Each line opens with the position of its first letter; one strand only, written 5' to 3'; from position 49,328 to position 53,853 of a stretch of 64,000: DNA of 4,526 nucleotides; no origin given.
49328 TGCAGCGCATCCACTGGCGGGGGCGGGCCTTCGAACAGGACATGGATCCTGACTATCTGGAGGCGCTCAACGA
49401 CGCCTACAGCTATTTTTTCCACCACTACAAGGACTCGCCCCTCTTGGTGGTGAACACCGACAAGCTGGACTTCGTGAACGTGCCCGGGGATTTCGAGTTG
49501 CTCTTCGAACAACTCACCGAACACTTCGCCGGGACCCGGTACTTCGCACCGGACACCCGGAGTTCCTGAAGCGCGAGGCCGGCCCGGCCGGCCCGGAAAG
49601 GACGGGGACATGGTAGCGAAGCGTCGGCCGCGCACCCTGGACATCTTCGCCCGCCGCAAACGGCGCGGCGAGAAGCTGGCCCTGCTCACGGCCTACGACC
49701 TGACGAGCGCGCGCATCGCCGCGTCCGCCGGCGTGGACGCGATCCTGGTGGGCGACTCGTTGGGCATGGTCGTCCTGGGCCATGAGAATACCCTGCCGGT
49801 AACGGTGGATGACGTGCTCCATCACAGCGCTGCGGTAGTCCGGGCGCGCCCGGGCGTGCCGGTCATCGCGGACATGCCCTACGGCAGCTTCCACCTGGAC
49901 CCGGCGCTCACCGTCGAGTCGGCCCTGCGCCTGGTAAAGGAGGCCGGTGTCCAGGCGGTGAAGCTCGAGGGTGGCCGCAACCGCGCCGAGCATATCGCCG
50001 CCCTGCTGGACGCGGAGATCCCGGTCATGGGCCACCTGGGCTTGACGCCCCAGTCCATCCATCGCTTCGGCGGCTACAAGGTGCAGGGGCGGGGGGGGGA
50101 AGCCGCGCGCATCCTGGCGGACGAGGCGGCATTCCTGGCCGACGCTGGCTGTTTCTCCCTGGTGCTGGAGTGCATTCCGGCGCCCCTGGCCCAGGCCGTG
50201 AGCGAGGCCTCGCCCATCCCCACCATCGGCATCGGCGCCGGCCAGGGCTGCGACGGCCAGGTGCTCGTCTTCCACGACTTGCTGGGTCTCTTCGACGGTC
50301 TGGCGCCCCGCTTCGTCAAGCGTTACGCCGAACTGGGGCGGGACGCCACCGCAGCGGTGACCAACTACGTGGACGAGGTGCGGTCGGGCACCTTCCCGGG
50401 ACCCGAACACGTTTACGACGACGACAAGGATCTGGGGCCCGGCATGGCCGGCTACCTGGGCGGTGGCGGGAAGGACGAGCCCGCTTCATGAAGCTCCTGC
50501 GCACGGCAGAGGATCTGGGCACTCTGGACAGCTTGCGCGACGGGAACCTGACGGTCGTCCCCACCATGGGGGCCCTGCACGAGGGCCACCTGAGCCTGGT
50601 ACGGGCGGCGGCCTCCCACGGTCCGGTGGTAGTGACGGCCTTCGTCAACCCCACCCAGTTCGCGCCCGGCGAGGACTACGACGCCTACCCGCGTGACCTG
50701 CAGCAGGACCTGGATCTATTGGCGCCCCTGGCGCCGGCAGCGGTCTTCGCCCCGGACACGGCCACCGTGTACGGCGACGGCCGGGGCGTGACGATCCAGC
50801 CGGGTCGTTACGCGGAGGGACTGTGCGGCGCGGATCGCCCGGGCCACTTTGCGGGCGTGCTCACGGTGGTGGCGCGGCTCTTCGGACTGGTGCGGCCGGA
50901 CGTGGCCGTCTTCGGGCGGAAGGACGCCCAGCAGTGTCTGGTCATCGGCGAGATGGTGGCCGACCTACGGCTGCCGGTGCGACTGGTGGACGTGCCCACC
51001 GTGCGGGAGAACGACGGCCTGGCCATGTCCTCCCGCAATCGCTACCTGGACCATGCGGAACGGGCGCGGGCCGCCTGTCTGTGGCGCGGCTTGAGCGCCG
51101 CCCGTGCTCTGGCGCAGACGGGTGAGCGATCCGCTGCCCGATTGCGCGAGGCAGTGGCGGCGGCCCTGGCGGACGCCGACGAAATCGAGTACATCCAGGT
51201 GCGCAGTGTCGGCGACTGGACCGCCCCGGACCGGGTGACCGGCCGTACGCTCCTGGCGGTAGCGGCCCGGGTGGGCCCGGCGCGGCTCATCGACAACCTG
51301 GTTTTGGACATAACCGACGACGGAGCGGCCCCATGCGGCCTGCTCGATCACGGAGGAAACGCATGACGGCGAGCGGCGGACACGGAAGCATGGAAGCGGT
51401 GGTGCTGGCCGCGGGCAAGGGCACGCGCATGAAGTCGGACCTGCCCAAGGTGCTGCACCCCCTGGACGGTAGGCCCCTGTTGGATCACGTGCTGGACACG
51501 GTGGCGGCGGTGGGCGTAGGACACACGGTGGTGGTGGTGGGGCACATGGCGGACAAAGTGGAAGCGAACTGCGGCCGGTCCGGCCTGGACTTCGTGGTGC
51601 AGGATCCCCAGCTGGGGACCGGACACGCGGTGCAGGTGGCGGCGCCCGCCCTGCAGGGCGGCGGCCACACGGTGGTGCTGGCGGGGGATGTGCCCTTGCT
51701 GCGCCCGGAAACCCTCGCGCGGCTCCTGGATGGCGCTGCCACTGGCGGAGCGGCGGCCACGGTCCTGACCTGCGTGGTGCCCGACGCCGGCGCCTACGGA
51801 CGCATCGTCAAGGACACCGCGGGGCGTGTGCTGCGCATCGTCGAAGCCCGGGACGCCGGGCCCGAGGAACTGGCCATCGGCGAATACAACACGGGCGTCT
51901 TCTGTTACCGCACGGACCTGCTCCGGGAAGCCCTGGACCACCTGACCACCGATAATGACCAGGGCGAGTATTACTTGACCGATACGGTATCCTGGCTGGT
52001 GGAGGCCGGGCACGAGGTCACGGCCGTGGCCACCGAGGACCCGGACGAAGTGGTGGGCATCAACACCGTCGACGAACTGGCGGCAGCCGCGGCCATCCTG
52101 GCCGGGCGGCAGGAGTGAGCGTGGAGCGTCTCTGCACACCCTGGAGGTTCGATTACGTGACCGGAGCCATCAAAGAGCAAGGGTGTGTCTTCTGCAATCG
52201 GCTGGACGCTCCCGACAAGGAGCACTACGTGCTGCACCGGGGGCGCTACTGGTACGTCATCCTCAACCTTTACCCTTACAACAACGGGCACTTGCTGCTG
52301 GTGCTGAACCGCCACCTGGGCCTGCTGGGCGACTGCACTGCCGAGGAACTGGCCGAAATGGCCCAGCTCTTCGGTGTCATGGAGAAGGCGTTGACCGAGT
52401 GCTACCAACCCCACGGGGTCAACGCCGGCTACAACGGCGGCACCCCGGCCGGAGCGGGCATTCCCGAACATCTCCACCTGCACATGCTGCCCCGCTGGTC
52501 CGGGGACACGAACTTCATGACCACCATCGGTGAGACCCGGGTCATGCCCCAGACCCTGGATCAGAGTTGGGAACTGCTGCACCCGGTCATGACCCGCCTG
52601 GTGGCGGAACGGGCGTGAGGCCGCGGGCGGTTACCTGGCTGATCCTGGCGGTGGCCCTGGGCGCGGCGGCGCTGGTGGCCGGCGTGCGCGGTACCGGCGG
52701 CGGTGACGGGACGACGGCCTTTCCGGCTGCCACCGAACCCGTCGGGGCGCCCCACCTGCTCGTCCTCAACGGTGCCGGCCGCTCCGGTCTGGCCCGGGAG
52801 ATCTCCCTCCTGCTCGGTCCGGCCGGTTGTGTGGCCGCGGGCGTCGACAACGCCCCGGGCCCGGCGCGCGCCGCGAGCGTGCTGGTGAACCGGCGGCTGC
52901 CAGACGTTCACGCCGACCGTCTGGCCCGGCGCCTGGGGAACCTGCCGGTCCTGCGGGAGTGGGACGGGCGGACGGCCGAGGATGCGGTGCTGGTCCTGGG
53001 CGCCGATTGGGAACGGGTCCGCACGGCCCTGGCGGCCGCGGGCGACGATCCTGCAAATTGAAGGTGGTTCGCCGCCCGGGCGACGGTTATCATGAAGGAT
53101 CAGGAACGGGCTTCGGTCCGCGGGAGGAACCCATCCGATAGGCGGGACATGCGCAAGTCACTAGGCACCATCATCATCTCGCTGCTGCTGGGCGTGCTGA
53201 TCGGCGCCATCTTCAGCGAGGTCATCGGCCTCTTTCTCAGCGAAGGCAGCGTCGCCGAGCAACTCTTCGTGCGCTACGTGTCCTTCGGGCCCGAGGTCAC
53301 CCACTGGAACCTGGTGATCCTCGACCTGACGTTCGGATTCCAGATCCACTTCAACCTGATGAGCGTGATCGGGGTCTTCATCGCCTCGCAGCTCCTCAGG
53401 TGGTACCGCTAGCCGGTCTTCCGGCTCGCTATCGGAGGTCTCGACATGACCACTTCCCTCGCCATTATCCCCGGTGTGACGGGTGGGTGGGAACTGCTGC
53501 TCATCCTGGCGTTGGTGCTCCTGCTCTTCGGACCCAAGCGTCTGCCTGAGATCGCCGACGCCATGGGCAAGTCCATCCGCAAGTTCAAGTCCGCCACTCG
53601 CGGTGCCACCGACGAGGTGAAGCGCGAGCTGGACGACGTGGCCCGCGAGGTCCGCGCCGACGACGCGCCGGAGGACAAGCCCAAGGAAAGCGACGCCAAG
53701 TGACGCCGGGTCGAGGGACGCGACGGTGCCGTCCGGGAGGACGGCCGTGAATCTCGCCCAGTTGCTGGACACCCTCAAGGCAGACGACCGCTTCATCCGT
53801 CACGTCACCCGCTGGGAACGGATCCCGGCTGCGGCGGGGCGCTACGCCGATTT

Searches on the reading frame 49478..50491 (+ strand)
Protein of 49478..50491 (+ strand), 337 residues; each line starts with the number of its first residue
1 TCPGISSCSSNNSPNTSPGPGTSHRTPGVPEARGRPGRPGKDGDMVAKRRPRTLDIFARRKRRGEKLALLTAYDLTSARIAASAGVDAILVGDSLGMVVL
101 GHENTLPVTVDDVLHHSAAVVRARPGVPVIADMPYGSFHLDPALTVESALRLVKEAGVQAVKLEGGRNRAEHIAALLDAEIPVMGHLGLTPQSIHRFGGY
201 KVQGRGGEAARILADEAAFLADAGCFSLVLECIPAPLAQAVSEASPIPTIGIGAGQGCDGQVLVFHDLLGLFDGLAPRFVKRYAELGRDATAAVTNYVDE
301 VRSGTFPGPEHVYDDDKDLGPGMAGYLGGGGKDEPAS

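Call 65: search_protein_families(library=pfam, proteins=[window:49478-50491:+], max_evalue=0.0001)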
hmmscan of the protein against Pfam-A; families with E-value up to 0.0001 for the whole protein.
window:49478-50491:+ (337 aa): 2 families
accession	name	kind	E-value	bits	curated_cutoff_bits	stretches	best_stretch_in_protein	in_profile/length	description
PF02548.21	Pantoate_transf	-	1.2e-105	353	28.7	1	54-308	4-258/259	Ketopantoate hydroxymethyltransferase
PF13714.12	PEP_mutase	-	2.5e-10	40.8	31.5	1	58-170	2-112/240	Phosphoenolpyruvate phosphomutase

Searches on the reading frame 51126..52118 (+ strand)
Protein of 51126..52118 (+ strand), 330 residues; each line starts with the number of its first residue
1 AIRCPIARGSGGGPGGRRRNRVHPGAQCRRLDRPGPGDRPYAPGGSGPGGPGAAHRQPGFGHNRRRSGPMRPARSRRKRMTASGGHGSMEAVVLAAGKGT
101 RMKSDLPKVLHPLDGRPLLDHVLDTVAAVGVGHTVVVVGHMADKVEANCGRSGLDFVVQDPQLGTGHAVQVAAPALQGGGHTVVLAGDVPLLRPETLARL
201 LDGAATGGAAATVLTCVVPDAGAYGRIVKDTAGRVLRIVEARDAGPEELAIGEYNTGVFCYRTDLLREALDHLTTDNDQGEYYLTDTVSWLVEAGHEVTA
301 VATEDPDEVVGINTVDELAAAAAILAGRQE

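Call 65: search_protein_families(library=pfam, proteins=[window:51126-52118:+], max_evalue=0.0001)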
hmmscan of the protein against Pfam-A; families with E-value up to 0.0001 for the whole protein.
window:51126-52118:+ (330 aa): 3 families
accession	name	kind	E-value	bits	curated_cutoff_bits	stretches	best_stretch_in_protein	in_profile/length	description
PF12804.13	NTP_transf_3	-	1e-26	94.5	27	1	91-216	1-123/160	MobA-like NTP transferase domain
PF00483.29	NTP_transferase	-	3.3e-16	60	21.2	1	91-303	2-221/245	Nucleotidyl transferase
PF01128.25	IspD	-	4.1e-12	46.8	27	1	90-325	2-219/221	2-C-methyl-D-erythritol 4-phosphate cytidylyltransferase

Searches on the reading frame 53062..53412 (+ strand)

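Call 65: search_protein_families(library=pfam, proteins=[window:53062-53412:+], max_evalue=0.0001)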
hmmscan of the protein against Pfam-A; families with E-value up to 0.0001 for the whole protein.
window:53062-53412:+ (116 aa): 1 family
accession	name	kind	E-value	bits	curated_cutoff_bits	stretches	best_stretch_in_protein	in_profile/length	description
PF14209.11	DUF4321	-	9.9e-11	41.8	27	1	75-108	10-44/48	Domain of unknown function (DUF4321)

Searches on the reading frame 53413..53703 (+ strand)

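Call 65: search_protein_families(library=pfam, proteins=[window:53413-53703:+], max_evalue=0.0001)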
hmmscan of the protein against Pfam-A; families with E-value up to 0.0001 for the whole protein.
window:53413-53703:+ (96 aa): 1 family
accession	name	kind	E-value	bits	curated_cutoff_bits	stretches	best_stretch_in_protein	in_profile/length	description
PF02416.21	TatA_B_E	-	4.9e-20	71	21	1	23-72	1-50/53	mttA/Hcf106 family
